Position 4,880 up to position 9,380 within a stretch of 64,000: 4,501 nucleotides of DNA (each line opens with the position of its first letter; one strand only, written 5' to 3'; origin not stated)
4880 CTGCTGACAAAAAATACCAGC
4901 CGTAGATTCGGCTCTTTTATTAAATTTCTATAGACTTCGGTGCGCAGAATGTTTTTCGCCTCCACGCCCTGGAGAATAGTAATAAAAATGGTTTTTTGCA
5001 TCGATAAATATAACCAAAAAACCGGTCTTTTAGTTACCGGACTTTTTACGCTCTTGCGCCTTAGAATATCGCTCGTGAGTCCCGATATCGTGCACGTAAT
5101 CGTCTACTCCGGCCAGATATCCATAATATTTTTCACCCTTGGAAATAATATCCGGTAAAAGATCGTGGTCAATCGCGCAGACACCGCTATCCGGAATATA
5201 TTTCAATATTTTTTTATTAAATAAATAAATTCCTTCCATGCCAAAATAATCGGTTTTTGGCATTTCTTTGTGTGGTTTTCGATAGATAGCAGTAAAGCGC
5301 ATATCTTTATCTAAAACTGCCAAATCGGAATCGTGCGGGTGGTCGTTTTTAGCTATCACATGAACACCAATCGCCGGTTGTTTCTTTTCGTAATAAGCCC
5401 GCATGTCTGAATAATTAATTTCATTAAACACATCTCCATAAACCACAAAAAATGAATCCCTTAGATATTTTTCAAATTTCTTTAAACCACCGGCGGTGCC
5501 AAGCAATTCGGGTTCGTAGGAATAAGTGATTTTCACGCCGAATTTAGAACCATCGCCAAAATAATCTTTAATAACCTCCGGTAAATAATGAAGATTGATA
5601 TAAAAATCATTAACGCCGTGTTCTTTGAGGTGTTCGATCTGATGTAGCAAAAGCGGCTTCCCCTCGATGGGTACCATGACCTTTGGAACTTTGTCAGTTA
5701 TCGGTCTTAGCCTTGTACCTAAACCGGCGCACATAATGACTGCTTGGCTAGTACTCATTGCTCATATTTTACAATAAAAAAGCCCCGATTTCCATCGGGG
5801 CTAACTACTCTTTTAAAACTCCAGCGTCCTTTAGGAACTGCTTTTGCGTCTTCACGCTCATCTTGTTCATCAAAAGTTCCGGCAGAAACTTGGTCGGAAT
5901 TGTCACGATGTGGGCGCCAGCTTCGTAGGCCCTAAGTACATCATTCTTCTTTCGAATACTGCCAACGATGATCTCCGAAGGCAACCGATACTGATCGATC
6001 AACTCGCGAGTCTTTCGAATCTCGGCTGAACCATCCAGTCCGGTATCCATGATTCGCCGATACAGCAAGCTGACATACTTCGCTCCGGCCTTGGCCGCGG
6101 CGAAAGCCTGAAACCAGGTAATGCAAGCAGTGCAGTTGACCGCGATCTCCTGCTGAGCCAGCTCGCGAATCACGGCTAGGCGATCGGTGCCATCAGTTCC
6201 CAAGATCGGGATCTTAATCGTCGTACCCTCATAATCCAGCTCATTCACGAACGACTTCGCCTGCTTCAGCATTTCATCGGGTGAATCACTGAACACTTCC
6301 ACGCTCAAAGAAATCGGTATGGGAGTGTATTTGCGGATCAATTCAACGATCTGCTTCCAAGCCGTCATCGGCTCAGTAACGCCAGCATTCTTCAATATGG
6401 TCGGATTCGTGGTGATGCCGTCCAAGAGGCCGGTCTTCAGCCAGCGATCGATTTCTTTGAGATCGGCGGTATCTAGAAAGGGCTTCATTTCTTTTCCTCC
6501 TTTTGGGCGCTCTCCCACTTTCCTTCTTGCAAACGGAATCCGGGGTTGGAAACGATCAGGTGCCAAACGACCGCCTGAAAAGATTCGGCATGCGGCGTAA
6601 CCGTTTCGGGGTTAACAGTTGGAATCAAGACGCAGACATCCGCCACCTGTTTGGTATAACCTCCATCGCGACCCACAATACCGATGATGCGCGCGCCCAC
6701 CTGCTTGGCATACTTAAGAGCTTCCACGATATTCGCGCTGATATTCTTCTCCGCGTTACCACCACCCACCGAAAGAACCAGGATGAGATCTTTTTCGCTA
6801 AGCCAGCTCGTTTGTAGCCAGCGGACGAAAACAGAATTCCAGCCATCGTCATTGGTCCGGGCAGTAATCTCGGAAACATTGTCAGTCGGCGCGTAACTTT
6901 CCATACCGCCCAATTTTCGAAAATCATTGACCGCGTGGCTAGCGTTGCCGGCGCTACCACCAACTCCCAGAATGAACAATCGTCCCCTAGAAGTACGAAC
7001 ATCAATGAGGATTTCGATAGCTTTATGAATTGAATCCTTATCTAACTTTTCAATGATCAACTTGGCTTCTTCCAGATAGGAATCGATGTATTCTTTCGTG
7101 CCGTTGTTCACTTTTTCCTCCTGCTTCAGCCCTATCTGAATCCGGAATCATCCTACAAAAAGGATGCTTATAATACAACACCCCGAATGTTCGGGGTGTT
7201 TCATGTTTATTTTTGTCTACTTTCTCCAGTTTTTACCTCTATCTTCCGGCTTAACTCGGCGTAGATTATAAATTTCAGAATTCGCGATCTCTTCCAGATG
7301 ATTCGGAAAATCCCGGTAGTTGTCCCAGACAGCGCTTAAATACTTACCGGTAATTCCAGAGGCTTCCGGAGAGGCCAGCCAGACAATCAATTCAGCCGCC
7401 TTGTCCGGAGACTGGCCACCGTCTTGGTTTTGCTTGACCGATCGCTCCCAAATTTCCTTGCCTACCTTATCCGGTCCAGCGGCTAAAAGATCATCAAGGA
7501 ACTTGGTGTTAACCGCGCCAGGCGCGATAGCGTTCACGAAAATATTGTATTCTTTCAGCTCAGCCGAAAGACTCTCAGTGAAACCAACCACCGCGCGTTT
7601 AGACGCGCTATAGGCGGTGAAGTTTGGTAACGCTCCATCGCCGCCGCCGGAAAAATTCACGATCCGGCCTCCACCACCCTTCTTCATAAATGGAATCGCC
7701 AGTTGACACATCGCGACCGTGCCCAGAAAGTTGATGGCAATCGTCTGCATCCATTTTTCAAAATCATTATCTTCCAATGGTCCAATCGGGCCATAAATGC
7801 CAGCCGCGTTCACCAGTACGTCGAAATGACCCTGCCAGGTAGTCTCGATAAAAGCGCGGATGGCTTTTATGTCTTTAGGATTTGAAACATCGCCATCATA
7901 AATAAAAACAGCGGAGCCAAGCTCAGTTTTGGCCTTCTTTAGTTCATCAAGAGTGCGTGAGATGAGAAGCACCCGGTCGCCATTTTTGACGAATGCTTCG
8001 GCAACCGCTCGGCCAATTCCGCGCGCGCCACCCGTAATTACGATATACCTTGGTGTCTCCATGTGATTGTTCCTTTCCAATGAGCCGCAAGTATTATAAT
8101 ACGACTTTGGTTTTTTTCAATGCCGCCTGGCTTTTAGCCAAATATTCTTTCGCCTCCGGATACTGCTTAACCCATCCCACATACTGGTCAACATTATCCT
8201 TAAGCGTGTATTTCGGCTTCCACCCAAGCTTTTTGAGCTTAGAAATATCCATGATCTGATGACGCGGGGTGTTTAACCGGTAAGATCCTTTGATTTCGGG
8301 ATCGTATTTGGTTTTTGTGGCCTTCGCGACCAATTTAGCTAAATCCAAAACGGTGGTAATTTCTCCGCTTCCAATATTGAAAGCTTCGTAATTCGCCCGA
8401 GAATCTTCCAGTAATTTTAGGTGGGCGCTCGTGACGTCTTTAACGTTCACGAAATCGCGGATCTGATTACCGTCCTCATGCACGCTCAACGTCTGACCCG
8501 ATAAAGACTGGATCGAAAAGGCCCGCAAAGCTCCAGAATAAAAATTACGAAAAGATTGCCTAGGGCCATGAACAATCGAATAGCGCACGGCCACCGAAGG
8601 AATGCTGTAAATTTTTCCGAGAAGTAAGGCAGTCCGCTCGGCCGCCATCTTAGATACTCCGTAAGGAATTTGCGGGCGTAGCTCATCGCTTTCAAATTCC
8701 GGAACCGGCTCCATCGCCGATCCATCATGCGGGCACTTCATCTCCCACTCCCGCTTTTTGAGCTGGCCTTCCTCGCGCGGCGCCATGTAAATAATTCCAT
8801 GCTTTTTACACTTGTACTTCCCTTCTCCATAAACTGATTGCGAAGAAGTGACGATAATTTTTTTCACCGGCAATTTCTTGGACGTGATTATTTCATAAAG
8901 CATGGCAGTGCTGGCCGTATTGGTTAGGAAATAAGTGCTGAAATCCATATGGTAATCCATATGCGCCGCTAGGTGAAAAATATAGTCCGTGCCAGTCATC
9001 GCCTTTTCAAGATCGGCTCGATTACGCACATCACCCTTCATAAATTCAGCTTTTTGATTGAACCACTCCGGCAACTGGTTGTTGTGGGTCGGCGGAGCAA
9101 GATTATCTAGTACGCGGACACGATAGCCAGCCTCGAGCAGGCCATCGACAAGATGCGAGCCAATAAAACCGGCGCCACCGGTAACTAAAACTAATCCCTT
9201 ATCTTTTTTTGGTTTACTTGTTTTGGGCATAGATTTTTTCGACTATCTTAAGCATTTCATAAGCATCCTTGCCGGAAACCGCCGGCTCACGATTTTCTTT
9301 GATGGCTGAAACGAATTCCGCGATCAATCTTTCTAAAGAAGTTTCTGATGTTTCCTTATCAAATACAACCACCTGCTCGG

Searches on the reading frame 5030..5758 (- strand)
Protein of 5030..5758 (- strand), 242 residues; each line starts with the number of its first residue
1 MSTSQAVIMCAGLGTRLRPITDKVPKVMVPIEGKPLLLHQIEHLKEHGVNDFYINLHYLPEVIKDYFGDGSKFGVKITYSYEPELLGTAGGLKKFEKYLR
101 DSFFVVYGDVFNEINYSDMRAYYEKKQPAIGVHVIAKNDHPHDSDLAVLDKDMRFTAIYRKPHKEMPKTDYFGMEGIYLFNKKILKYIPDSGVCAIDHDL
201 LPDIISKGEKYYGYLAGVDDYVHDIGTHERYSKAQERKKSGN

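Call 27: search_solved_structures(query=window:5030-5758:-, max_evalue=0.00001)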
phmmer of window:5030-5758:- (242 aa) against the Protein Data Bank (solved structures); distinct sequences matched with E-value up to 0.00001: 46.
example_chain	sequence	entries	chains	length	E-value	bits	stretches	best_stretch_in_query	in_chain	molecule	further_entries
8x7s_B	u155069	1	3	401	1e-33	120.4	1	4-227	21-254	UTP--glucose-1-phosphate uridylyltransferase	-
7x8j_A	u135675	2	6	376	2.9e-23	86.2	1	5-211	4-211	Mannose-1-phosphate guanylyltransferase 1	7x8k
8yre_D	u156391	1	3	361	3.4e-23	86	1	5-211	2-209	Mannose-1-phosphate guanylyltransferase 1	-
7whr_B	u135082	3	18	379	4.1e-23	85.7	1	5-221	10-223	Nucleotidyl transferase family protein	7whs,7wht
4y7t_A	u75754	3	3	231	9.6e-22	81.2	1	5-122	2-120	Nucleotidyl transferase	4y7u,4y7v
8hhd_A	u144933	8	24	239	6.1e-20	75.3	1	4-119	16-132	Nucleotidyl transferase | N-acetylmuramate alpha-1-phosphate uridylyltransferase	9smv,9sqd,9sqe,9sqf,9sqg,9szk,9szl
5xhw_A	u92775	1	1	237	8.4e-20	74.9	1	6-237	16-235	Putative 6-deoxy-D-mannoheptose pathway protein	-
7d72_K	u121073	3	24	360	4e-19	72.7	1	5-217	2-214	Mannose-1-phosphate guanyltransferase beta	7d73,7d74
6jq8_A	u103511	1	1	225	6e-19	72.1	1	6-237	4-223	Putative 6-deoxy-D-mannoheptose pathway protein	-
3hl3_A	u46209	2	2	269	5.7e-16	62.3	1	5-203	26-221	Glucose-1-phosphate thymidylyltransferase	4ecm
1jyk_A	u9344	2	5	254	1.6e-15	60.8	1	5-80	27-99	CTP:phosphocholine Cytidylyltransferase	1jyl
2ggo_A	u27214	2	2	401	2.5e-15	60.2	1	5-195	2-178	401aa long hypothetical glucose-1-phosphate thymidylyltransferase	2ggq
5z09_A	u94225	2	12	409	4.5e-14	56.1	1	5-195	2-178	Dual sugar-1-phosphate nucleotidylyltransferase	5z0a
1lvw_A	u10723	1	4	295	6.9e-14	55.5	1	5-186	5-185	glucose-1-phosphate thymidylyltransferase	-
6n0u_A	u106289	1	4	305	4.9e-13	52.7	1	5-190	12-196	Glucose-1-phosphate thymidylyltransferase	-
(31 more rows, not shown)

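Call 49: search_protein_families(library=ncbifam, proteins=[window:5030-5758:-], max_evalue=1e-8)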
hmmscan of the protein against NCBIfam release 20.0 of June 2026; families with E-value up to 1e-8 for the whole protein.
window:5030-5758:- (242 aa): 16 families
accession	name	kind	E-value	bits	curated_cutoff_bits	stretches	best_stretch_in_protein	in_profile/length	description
NF052502.1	man1P_GTase_Rv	exception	7.5e-39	133.6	440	1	5-233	2-225/352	mannose-1-phosphate guanylyltransferase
TIGR03992.1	Arch_glmU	subfamily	2.7e-36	125.3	292.1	1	5-189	2-177/393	bifunctional sugar-1-phosphate nucleotidylyltransferase/acetyltransferase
NF045761.1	NAMPUrTaseMurU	equivalog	1.9e-35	122.8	250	1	5-235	2-224/226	N-acetylmuramate alpha-1-phosphate uridylyltransferase MurU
NF049965.1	GlMnHpPGnyltfHddC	equivalog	5.8e-28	98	300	1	5-233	2-216/221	D-glycero-D-manno-heptose 1-phosphate guanosyltransferase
TIGR01208.1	rmlA_long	equivalog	3.7e-27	95.1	320.25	1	6-211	2-209/353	glucose-1-phosphate thymidylyltransferase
NF041313.1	UDPGP_AglF_Halo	equivalog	6.6e-26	91.2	400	1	5-186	2-180/234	UTP--glucose-1-phosphate uridylyltransferase AglF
NF041173.1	Sug_nt_acttase_Thmprot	equivalog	8.5e-21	74.3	600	1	5-195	2-183/405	bifunctional sugar-1-phosphate nucleotidylyltransferase/acetyltransferase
TIGR02623.1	G1P_cyt_trans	equivalog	3.9e-18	65.8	300.25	1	5-70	2-67/255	glucose-1-phosphate cytidylyltransferase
TIGR01207.1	rmlA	equivalog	1.1e-15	57.5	360.65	1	6-187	2-182/286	glucose-1-phosphate thymidylyltransferase RfbA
NF045697.1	MurNAcPUrMurU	equivalog_domain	5.5e-15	55.4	370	1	8-105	2-100/229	N-acetylmuramate alpha-1-phosphate uridylyltransferase MurU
TIGR01099.1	galU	equivalog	1.5e-12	47.7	326.8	1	5-77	3-75/261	UTP--glucose-1-phosphate uridylyltransferase GalU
NF012024.0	PRK15480.1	equivalog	9.3e-12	44.6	588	1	1-186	1-185/292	glucose-1-phosphate thymidylyltransferase RfbA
NF003670.0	PRK05293.1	equivalog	3.2e-11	42.8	470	1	6-234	7-254/382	glucose-1-phosphate adenylyltransferase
NF010939.0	PRK14359.1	equivalog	6.5e-10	38.2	592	1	5-187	4-177/430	bifunctional UDP-N-acetylglucosamine diphosphorylase/glucosamine-1-phosphate N-acetyltransferase GlmU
TIGR02091.1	glgC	equivalog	2e-09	37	424.9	0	6-234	3-255/364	glucose-1-phosphate adenylyltransferase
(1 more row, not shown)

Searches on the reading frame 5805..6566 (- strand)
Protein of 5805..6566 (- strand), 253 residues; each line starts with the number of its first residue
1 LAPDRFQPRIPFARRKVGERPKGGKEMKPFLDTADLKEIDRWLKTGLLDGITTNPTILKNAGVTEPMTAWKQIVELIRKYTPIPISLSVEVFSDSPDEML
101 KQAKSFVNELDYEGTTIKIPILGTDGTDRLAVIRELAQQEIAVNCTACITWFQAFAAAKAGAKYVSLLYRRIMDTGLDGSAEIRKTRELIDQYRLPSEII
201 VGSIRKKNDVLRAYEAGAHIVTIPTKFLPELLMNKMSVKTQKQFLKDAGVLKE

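Call 5: search_protein_families(library=ncbifam, proteins=[window:5805-6566:-], max_evalue=0.001)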
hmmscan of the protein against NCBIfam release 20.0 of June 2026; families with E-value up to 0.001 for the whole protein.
window:5805-6566:- (253 aa): 7 families
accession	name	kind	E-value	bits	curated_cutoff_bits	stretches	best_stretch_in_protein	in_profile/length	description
TIGR00875.1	fsa_talC_mipB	equivalog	2.6e-36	125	245.95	1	27-247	1-208/213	fructose-6-phosphate aldolase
TIGR02134.1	transald_staph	equivalog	3.6e-30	105.4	281.95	1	27-249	6-229/236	transaldolase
NF009299.0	PRK12656.1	equivalog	3.6e-28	98.6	214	1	28-247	2-212/222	fructose-6-phosphate aldolase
NF009296.0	PRK12653.1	subfamily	3e-19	69.7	306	1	28-232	2-195/220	fructose-6-phosphate aldolase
TIGR00874.1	talAB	equivalog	7e-07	28.9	396.2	1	79-241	85-260/317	transaldolase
NF003026.0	PRK03903.1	equivalog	0.00014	21.2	344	0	87-160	96-166/323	transaldolase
NF009001.0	PRK12346.1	subfamily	0.00069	19.2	439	0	129-239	138-259/316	transaldolase A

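Call 25: search_solved_structures(query=window:5805-6566:-, max_evalue=0.00001)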
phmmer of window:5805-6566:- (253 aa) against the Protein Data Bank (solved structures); distinct sequences matched with E-value up to 0.00001: 24.
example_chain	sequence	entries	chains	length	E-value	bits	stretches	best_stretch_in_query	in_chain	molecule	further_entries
3s0c_A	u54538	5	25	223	4.4e-28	101.9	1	27-247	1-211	Probable transaldolase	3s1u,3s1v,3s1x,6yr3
6ys0_A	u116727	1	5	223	1.1e-27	100.6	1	27-238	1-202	Probable transaldolase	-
4xz9_A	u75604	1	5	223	1.4e-27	100.2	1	27-247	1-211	Probable transaldolase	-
6yrm_A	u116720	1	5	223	2.2e-27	99.6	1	27-247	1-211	Probable transaldolase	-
3s1w_A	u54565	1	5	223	2.5e-27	99.4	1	27-247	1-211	Probable transaldolase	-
6yrt_A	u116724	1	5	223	3e-27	99.2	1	27-247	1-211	Transaldolase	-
6yre_A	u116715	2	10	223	8.2e-27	97.7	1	27-237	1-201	Probable transaldolase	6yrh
1vpx_A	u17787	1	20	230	3.4e-25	92.5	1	26-247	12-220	PROTEIN (Transaldolase (EC 2.2.1.2))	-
3r8r_A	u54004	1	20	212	5.1e-23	85.3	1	30-247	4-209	Transaldolase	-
9ui2_A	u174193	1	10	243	5.4e-21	78.7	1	21-248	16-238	Probable transaldolase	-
1wx0_A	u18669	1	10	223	8.9e-20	74.7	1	28-248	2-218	transaldolase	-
8bc4_A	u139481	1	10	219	3.4e-16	63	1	27-224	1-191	Transaldolase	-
8bc3_A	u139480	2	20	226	3.7e-16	62.9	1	27-224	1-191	BmSF-TAL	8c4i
8bc2_A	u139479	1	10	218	1.2e-15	61.2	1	27-224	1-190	Transaldolase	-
9v4c_A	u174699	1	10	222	4.4e-15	59.3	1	27-234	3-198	Fructose-6-phosphate aldolase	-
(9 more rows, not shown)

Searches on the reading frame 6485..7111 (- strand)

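Call 5: search_protein_families(library=ncbifam, proteins=[window:6485-7111:-], max_evalue=0.001)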
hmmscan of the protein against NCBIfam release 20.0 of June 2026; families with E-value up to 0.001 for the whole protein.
window:6485-7111:- (208 aa): 12 families
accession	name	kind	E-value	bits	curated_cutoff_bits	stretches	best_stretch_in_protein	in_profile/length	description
TIGR00441.1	gmhA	equivalog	1.3e-16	61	209.45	1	34-171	3-138/154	D-sedoheptulose 7-phosphate isomerase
NF001628.0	PRK00414.1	equivalog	2.3e-14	53.5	265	1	11-166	8-165/192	D-sedoheptulose 7-phosphate isomerase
NF010546.0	PRK13936.1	equivalog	6.4e-14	52.2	276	1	25-164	26-166/197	phosphoheptose isomerase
NF010547.0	PRK13938.1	equivalog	3.1e-08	33.5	320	1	35-167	38-168/196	D-sedoheptulose 7-phosphate isomerase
NF040776.2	AlsR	equivalog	1e-05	24.6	400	1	92-166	162-230/279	transcriptional repressor AlsR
NF002805.0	PRK02947.1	subfamily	2.3e-05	23.7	135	1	7-147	2-142/247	sugar isomerase domain-containing protein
TIGR00274.1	TIGR00274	equivalog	5.8e-05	22.3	302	0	100-173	120-186/291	N-acetylmuramic acid 6-phosphate etherase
NF008458.0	PRK11337.1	equivalog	6.9e-05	22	378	1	23-163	126-239/293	MurR/RpiR family transcriptional regulator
NF009222.0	PRK12570.1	subfamily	0.00011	21.2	255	1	92-172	124-197/307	N-acetylmuramic acid 6-phosphate etherase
TIGR03127.2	RuMP_HxlB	equivalog_domain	0.00032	20.7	160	0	90-172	56-132/178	6-phospho-3-hexuloisomerase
NF008451.0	PRK11302.1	subfamily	0.0006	19.4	296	0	9-156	99-219/286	transcriptional regulator HexR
NF010701.0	PRK14101.1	equivalog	0.00097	17.4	920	0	21-159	451-561/638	bifunctional transcriptional regulator/glucokinase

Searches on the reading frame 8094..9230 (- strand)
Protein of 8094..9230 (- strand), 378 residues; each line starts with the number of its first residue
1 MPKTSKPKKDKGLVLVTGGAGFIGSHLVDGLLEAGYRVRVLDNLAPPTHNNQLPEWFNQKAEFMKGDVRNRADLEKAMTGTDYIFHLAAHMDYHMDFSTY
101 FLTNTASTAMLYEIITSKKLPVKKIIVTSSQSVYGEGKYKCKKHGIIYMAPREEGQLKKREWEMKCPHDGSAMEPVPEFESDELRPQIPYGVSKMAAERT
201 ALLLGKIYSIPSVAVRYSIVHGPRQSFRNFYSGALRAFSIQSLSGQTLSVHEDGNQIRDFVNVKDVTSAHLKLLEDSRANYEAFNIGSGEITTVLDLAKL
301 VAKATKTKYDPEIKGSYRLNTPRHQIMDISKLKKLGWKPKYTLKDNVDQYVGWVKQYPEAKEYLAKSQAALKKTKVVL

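Call 4: search_protein_families(library=pfam, proteins=[window:8094-9230:-], max_evalue=0.01)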
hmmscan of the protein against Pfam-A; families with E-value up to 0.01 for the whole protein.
window:8094-9230:- (378 aa): 10 families
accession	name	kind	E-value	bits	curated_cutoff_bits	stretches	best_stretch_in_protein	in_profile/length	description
PF01370.27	Epimerase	-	1.3e-42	146.4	20.9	2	14-139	1-124/240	NAD dependent epimerase/dehydratase family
PF16363.11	GDP_Man_Dehyd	-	9.7e-37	127.6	27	2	15-137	1-136/332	GDP-mannose 4,6 dehydratase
PF01073.25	3Beta_HSD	-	1.1e-17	64.4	22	1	15-140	1-126/280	3-beta hydroxysteroid dehydrogenase/isomerase family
PF07993.18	NAD_binding_4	-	1.6e-12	47.6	20.1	1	16-226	1-211/258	Male sterility protein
PF02719.21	Polysacc_synt_2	-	4.9e-09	36.2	20.2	1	14-130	1-128/293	Polysaccharide biosynthesis protein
PF05368.20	NmrA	-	5.7e-09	36.4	27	1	11-89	2-78/298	NmrA-like family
PF13460.12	NAD_binding_10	-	2e-08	34.7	27.2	1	18-137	1-105/184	NAD(P)H-binding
PF04321.23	RmlD_sub_bind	-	2e-08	34.1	27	1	180-350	115-281/287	RmlD substrate binding domain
PF00106.31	adh_short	-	3e-06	27.3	26.6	1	14-80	3-70/195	short chain dehydrogenase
PF08659.16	KR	-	0.0067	16.8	22.6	0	12-80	1-74/180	KR domain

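Call 5: search_protein_families(library=ncbifam, proteins=[window:8094-9230:-], max_evalue=0.001)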
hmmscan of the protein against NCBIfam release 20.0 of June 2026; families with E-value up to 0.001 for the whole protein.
window:8094-9230:- (378 aa): 35 families (the best 25 are shown)
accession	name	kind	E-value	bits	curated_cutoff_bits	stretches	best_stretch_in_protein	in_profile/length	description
TIGR01181.1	dTDP_gluc_dehyt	equivalog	5.5e-36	124.3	365.1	2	179-356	140-313/321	dTDP-glucose 4,6-dehydratase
TIGR01179.1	galE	equivalog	1.5e-35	122.6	262.3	2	14-138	2-129/332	UDP-glucose 4-epimerase GalE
TIGR04180.1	EDH_00030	hypoth_equivalog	9.2e-34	116.9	475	2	14-139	1-130/297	NAD-dependent 4,6-dehydratase LegB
TIGR02197.1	heptose_epim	equivalog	8.5e-30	104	274.6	2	180-356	128-315/316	ADP-glyceromanno-heptose 6-epimerase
TIGR03466.1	HpnA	hypoth_equivalog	6.6e-21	74.5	367.65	1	14-135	3-118/327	hopanoid-associated sugar epimerase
NF011728.1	PRK15181.1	equivalog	7.5e-21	74.5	760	2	176-354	151-337/348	Vi polysaccharide biosynthesis UDP-N-acetylglucosaminuronic acid C-4 epimerase TviC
NF007956.0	PRK10675.1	subfamily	9.8e-19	67.7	394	2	14-137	3-131/338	UDP-glucose 4-epimerase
NF007490.0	PRK10084.1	subfamily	5e-17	61.9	649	2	177-356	153-336/361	dTDP-glucose 4,6-dehydratase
NF007582.0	PRK10217.1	equivalog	8.4e-16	58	698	2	183-353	153-330/355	dTDP-glucose 4,6-dehydratase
NF042422.1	oxyalk_red_OleD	equivalog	4.4e-15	55.9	580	1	14-136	3-116/329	2-alkyl-3-oxoalkanoate reductase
NF047922.1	GDPFucSynFcl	equivalog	6.8e-14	52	500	1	239-353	188-300/308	GDP-L-fucose synthase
TIGR02622.1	CDP_4_6_dhtase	equivalog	1.5e-13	50.6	278.45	1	14-134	7-133/352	CDP-glucose 4,6-dehydratase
NF042423.1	oxyalk_red_Shew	equivalog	1.5e-13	50.5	580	1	13-138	10-126/331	2-alkyl-3-oxoalkanoate reductase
NF043036.1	ErythonDh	equivalog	3.4e-12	46.2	325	1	14-136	3-131/321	D-erythronate dehydrogenase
NF008360.0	PRK11150.1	equivalog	6.8e-12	45.2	452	1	190-355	140-307/310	ADP-glyceromanno-heptose 6-epimerase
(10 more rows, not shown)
